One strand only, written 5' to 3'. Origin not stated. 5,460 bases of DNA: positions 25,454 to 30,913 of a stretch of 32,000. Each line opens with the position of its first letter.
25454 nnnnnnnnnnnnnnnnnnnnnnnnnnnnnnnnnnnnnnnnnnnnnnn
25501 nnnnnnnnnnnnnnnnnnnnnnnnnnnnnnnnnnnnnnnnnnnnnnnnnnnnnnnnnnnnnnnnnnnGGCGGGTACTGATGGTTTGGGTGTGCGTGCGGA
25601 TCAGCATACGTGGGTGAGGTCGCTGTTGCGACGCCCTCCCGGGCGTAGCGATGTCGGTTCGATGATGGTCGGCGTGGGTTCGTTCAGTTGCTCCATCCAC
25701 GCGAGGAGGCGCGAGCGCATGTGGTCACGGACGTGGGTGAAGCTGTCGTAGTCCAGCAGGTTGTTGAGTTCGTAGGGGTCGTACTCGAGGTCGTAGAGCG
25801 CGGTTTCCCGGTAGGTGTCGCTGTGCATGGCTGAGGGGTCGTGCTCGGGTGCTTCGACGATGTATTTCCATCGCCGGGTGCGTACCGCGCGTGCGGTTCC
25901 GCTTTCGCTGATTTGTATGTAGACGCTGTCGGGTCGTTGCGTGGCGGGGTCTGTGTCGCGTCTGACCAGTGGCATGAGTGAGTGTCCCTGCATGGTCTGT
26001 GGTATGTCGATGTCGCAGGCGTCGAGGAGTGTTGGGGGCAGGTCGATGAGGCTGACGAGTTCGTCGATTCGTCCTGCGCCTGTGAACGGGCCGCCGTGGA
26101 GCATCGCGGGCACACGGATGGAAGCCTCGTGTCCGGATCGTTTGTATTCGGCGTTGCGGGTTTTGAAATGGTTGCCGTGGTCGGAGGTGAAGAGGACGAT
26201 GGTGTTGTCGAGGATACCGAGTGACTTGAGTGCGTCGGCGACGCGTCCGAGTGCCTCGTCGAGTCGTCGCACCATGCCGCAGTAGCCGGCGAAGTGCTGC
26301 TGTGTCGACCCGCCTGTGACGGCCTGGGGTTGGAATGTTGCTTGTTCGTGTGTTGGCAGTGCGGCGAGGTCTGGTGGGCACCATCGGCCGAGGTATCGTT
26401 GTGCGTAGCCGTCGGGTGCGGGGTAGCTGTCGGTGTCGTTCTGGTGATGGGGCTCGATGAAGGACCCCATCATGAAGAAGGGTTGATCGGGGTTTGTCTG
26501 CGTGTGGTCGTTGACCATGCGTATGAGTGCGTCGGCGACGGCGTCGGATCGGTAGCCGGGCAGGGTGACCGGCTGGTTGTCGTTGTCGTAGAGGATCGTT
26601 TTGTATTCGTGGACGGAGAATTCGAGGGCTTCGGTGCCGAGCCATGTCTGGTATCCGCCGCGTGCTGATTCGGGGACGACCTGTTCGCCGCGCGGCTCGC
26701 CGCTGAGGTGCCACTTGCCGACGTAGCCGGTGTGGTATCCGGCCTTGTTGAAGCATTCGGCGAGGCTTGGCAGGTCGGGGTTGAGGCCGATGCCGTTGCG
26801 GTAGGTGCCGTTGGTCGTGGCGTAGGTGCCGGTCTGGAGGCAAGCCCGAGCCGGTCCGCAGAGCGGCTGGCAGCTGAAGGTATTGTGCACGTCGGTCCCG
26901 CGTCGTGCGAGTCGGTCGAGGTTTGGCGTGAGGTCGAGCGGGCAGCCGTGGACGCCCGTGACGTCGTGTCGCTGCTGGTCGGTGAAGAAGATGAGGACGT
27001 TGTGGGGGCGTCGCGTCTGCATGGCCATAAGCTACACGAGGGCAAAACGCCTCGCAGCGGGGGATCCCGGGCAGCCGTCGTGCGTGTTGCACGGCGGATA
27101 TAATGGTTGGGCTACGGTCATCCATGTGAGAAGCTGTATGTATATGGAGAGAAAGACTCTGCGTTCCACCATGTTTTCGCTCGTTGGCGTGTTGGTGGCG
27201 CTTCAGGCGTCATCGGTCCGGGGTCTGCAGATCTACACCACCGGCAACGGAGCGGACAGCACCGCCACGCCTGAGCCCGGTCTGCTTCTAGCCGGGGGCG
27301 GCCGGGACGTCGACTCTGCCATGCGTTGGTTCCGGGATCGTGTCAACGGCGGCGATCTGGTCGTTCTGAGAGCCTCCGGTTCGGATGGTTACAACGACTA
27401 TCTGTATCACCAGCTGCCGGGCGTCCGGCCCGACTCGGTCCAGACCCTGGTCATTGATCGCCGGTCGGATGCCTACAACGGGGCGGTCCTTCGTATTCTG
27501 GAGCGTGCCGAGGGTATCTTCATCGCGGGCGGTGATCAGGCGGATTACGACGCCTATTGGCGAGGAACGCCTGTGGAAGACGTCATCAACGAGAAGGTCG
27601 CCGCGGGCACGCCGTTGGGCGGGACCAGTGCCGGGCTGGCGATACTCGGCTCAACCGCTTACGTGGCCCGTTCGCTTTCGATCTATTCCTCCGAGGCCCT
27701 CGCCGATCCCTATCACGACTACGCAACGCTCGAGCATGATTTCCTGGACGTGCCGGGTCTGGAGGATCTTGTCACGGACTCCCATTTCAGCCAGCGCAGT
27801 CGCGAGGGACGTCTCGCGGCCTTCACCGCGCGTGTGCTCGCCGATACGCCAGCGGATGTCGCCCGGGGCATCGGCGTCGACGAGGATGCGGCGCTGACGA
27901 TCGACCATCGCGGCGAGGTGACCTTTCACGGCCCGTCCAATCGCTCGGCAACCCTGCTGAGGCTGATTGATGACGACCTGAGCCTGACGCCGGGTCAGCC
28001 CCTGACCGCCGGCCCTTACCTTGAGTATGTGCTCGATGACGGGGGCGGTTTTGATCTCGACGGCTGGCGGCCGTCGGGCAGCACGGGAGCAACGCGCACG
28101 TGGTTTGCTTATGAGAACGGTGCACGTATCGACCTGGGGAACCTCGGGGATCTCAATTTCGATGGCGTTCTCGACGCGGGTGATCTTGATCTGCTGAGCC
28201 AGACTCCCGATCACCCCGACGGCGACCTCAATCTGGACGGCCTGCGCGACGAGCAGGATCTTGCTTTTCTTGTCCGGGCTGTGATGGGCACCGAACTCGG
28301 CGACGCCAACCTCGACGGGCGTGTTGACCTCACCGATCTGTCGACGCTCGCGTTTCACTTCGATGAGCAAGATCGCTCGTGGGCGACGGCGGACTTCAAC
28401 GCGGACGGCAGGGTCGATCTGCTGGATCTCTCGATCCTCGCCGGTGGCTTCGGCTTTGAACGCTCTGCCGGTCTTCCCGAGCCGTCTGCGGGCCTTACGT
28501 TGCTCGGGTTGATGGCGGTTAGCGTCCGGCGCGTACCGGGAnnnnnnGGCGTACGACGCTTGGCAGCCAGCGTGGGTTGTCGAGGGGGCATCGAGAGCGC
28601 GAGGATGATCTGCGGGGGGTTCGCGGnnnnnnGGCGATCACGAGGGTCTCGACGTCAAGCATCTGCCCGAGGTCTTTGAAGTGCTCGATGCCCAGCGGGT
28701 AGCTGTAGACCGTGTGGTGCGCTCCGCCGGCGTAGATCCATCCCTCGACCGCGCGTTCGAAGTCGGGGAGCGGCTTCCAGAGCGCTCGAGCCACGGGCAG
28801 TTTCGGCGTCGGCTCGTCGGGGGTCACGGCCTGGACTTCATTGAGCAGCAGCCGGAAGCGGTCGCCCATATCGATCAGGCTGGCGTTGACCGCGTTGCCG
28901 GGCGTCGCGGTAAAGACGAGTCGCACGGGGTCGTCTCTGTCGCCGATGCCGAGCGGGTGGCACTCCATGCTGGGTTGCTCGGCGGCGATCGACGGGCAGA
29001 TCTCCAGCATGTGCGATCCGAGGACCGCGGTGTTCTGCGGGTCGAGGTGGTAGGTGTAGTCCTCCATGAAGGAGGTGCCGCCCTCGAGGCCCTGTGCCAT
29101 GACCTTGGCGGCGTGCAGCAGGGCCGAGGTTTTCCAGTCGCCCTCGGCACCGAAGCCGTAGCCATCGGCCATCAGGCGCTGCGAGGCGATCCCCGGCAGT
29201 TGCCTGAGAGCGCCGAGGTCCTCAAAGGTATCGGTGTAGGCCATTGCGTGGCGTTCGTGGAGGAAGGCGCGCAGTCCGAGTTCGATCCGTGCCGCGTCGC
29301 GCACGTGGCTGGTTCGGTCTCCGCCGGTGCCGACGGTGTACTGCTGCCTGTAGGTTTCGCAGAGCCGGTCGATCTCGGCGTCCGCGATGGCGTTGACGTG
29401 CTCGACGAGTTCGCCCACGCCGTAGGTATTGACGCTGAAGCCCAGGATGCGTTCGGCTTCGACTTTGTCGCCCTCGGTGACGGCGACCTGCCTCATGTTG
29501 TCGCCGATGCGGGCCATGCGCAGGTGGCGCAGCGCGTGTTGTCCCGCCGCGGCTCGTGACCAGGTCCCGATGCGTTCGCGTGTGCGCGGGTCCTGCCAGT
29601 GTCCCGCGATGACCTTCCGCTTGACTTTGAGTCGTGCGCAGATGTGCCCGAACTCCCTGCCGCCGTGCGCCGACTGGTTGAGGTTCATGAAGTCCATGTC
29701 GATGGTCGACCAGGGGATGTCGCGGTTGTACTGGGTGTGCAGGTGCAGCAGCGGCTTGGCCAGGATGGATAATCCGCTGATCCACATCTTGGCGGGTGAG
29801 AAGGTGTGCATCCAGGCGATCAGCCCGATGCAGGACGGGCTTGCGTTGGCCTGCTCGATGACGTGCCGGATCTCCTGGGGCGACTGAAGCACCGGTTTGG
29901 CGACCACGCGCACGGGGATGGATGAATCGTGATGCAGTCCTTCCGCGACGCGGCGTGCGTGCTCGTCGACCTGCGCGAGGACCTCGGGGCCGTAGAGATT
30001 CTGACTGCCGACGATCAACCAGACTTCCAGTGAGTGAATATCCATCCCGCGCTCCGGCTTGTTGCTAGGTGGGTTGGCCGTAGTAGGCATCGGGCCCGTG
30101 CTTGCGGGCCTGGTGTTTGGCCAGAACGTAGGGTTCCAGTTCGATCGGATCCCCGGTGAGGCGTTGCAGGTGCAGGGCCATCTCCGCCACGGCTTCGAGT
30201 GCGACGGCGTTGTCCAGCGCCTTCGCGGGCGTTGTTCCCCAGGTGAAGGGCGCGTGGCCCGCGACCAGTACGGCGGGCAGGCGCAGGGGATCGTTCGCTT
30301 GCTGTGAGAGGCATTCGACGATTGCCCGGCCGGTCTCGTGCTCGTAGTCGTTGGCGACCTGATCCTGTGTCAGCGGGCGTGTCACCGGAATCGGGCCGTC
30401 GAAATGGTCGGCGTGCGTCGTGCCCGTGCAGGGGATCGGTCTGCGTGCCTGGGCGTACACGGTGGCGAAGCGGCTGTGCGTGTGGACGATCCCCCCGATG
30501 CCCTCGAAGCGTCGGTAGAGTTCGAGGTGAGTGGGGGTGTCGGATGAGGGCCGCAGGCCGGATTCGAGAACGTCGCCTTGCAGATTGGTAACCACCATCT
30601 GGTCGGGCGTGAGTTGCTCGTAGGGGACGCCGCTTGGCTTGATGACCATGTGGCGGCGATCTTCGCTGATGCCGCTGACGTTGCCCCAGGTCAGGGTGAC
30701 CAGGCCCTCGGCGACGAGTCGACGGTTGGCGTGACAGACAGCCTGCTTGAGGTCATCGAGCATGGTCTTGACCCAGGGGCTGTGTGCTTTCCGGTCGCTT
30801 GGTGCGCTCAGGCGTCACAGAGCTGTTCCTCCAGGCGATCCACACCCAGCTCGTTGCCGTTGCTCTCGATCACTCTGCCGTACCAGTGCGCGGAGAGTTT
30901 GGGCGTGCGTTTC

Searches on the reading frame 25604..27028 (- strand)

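Call 42: search_protein_families(library=pfam, proteins=[window:25604-27028:-], max_evalue=0.001)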
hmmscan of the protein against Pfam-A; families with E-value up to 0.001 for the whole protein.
window:25604-27028:- (475 aa): 4 families
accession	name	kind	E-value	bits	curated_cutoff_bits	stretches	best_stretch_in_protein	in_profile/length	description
PF00884.28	Sulfatase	-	1.5e-52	179.3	25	1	10-339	2-300/301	Sulfatase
PF16347.10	SGSH_C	-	2.7e-18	67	29.3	1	296-444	8-151/154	N-sulphoglucosamine sulphohydrolase, C-terminal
PF01663.27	Phosphodiest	-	8.5e-09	35.9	23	1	13-285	3-220/342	Type I phosphodiesterase / nucleotide pyrophosphatase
PF02995.22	DUF229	-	1.2e-05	24.7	25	1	245-294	302-351/496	Protein of unknown function (DUF229)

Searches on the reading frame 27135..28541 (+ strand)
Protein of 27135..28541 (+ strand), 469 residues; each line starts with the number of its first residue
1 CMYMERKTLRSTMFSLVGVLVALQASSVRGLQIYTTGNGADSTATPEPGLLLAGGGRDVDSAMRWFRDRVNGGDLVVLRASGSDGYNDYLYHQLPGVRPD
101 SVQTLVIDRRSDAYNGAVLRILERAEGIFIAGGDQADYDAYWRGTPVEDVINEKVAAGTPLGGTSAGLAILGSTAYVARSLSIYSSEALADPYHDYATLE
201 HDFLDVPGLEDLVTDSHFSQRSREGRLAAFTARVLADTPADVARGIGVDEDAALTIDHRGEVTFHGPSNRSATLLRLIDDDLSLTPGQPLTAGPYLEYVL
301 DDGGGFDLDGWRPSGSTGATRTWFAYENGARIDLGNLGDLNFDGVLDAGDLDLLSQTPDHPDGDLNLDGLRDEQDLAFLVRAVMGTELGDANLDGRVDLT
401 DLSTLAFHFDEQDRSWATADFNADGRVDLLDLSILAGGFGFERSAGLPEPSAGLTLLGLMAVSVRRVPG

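Call 42: search_protein_families(library=pfam, proteins=[window:27135-28541:+], max_evalue=0.001)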
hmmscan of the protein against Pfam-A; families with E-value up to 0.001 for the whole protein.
window:27135-28541:+ (469 aa): 2 families
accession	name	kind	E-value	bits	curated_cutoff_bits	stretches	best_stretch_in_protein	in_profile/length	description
PF03575.23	Peptidase_S51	-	2.6e-09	37.5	23.9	1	115-257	73-199/206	Peptidase family S51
PF00404.24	Dockerin_1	-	3.8e-09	37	22.9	1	388-435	1-52/57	Dockerin type I domain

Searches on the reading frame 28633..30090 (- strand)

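Call 42: search_protein_families(library=pfam, proteins=[window:28633-30090:-], max_evalue=0.001)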
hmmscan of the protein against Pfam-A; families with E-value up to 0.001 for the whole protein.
window:28633-30090:- (486 aa): 3 families
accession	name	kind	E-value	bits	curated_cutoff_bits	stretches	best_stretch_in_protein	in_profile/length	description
PF02610.21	AraA_N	-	2.8e-81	271.6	24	1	22-186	2-166/168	L-arabinose isomerase N-terminal domain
PF11762.14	Arabinose_Iso_C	-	6.2e-65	217.8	25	1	338-481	1-144/144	L-arabinose isomerase C-terminal domain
PF24856.1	AraA_central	-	9.3e-62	208.3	24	1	191-334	1-148/148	L-arabinose isomerase central domain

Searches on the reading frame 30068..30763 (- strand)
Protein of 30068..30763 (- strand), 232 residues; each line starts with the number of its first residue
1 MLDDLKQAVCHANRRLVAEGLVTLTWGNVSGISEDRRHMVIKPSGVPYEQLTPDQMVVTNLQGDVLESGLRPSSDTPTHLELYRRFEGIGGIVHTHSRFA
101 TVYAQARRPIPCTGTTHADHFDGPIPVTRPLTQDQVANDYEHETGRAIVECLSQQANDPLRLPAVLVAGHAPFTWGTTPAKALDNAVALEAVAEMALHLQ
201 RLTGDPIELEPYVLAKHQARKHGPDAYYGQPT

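Call 42: search_protein_families(library=pfam, proteins=[window:30068-30763:-], max_evalue=0.001)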
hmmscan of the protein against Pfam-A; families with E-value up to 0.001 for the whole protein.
window:30068-30763:- (232 aa): 1 family
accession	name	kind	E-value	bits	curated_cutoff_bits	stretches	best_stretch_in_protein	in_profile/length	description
PF00596.27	Aldolase_II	-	3e-48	164.6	22.2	1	7-197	1-183/183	Class II Aldolase and Adducin N-terminal domain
